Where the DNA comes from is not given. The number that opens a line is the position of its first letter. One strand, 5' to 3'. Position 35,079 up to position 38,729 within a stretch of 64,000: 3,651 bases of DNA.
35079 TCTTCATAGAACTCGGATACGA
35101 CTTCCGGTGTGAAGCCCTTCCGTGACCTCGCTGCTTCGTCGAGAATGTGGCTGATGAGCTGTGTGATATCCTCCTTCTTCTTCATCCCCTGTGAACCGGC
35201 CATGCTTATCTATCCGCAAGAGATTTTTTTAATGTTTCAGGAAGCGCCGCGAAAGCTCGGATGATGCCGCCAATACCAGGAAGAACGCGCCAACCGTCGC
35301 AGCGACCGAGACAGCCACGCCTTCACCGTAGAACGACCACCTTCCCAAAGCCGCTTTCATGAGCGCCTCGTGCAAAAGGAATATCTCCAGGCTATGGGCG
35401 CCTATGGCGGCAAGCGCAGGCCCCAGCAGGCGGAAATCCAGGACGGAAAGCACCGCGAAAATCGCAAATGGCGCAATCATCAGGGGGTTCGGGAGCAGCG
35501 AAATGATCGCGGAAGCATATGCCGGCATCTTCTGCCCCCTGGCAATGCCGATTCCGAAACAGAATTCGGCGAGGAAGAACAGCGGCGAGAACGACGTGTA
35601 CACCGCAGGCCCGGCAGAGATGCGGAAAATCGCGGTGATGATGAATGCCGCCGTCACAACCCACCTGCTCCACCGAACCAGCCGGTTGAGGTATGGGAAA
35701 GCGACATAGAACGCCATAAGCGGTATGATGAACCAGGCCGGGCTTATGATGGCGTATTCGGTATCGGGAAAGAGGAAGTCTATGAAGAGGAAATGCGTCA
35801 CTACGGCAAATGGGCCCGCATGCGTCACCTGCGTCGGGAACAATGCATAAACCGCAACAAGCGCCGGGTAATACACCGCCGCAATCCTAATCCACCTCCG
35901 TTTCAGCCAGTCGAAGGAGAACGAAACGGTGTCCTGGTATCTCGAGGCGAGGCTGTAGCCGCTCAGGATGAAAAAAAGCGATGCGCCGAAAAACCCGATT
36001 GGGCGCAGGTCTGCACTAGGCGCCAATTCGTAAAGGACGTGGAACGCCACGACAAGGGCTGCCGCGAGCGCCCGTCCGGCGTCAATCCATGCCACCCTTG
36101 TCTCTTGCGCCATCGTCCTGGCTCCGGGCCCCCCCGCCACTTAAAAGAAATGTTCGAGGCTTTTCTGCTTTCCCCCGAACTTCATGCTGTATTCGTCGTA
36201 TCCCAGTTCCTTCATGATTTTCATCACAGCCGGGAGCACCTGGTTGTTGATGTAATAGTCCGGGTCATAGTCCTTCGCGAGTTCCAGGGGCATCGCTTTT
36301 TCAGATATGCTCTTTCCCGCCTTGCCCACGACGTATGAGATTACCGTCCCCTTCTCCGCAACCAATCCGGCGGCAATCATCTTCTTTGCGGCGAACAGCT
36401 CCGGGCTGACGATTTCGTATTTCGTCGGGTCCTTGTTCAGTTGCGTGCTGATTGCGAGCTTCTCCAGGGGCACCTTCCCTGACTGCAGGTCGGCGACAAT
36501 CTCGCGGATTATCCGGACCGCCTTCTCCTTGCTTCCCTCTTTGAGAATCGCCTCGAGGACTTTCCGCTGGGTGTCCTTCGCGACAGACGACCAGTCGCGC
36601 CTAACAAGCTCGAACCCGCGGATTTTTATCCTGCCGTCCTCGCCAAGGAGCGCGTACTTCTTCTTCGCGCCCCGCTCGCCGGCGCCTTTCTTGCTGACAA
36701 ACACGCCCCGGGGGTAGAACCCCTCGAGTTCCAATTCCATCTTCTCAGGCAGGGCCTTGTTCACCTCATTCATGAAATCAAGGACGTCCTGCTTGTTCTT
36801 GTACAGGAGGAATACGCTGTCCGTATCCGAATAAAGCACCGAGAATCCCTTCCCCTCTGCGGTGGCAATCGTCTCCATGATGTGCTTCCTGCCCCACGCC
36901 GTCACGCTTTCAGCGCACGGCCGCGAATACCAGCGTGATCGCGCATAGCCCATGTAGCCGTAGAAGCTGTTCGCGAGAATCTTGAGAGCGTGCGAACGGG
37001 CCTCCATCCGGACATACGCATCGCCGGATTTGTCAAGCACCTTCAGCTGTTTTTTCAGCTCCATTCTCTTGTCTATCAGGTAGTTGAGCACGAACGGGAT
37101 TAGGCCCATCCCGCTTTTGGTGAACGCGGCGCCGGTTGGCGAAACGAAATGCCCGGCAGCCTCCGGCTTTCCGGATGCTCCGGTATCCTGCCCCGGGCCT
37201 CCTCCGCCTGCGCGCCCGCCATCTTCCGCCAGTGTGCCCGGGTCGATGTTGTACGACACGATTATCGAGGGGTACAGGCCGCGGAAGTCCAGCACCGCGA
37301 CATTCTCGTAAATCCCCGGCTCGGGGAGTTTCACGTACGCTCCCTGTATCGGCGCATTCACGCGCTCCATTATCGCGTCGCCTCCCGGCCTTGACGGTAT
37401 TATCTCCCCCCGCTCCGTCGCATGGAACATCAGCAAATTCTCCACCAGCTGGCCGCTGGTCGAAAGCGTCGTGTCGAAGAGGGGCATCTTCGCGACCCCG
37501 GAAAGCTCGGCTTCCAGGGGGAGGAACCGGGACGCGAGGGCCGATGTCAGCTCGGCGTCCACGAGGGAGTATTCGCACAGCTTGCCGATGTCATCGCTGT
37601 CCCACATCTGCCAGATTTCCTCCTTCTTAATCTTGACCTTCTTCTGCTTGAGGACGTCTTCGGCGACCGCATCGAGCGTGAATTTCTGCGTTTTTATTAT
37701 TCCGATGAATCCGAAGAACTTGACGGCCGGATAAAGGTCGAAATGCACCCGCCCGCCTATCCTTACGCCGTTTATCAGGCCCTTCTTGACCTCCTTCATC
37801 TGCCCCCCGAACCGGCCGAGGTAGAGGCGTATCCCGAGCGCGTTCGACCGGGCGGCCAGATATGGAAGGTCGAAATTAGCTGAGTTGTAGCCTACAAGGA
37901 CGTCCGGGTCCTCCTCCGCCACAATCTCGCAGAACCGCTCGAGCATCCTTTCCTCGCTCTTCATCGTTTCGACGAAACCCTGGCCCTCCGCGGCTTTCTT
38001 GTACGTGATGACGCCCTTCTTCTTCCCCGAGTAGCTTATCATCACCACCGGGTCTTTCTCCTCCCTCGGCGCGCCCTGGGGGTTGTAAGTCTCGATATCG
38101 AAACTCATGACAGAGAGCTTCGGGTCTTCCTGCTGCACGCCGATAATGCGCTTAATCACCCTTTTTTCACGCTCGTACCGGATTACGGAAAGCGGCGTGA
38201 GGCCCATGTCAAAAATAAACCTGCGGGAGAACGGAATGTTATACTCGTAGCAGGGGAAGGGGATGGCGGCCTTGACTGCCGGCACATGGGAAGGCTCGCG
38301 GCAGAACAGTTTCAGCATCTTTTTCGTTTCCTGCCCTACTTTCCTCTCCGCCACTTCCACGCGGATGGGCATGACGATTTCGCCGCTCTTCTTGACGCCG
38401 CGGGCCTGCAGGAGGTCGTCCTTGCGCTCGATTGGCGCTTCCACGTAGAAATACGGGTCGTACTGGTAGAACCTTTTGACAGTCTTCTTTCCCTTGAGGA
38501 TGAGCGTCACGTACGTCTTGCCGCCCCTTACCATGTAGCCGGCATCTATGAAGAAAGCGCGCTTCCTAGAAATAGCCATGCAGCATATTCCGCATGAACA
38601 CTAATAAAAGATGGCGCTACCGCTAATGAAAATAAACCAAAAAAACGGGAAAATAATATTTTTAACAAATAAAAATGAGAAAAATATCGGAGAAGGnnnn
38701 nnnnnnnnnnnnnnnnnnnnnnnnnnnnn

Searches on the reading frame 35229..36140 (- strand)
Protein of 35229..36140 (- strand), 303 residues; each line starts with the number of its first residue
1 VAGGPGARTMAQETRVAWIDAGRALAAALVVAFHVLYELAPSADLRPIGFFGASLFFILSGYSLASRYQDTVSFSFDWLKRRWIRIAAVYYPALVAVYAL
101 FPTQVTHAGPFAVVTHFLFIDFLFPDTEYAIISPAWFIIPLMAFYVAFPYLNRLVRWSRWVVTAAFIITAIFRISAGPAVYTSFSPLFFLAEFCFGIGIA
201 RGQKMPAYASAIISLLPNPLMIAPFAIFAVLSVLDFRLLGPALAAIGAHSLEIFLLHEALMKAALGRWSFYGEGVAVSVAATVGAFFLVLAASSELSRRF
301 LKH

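Call 23: search_protein_families(library=pfam, proteins=[window:35229-36140:-], max_evalue=0.001)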
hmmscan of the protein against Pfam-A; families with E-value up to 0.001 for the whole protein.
window:35229-36140:- (303 aa): 3 families
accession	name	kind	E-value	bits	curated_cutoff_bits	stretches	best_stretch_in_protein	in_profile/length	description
PF01757.29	Acyl_transf_3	-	8.3e-25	88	31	1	17-205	2-203/326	Acyltransferase domain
PF07786.18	HGSNAT_cat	-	0.00015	21.8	22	0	15-201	1-182/222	Heparan-alpha-glucosaminide N-acetyltransferase, catalytic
PF10129.15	OpgC_C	-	0.00039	19.9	21.4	1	18-101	4-90/358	OpgC protein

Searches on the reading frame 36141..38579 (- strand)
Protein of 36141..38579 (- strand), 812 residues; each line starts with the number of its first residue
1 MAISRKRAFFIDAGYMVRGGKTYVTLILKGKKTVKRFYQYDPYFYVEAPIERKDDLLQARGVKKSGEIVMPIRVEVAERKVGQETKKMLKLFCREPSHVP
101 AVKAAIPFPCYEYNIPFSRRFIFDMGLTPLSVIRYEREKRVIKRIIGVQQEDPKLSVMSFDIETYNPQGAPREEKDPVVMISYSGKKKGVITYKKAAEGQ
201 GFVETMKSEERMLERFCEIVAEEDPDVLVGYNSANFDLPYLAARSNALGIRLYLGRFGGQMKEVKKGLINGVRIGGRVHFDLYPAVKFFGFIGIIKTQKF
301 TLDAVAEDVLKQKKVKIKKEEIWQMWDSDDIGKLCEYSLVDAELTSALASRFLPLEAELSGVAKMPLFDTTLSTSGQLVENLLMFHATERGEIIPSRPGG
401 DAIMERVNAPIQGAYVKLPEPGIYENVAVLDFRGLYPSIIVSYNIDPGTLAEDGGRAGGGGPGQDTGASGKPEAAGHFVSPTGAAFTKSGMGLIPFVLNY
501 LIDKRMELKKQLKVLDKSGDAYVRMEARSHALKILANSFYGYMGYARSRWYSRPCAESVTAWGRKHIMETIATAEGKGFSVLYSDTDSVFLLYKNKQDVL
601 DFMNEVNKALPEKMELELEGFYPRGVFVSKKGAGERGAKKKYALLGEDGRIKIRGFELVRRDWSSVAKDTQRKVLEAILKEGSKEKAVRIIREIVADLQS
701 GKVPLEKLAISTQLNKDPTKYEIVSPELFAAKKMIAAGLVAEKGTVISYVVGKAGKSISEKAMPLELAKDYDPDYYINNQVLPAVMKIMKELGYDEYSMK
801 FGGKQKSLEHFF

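Call 23: search_protein_families(library=pfam, proteins=[window:36141-38579:-], max_evalue=0.001)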
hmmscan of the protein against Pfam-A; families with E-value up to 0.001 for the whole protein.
window:36141-38579:- (812 aa): 3 families
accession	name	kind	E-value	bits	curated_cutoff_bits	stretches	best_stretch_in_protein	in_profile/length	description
PF00136.26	DNA_pol_B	-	7.3e-61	206.8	23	1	376-791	12-452/453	DNA polymerase family B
PF03104.25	DNA_pol_B_exo1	-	4.2e-32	111.9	23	1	110-304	3-241/242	DNA polymerase family B, exonuclease domain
PF10108.15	DNA_pol_B_exo2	-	3.8e-10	40.2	24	1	204-360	32-181/213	Predicted 3'-5' exonuclease related to the exonuclease domain of PolB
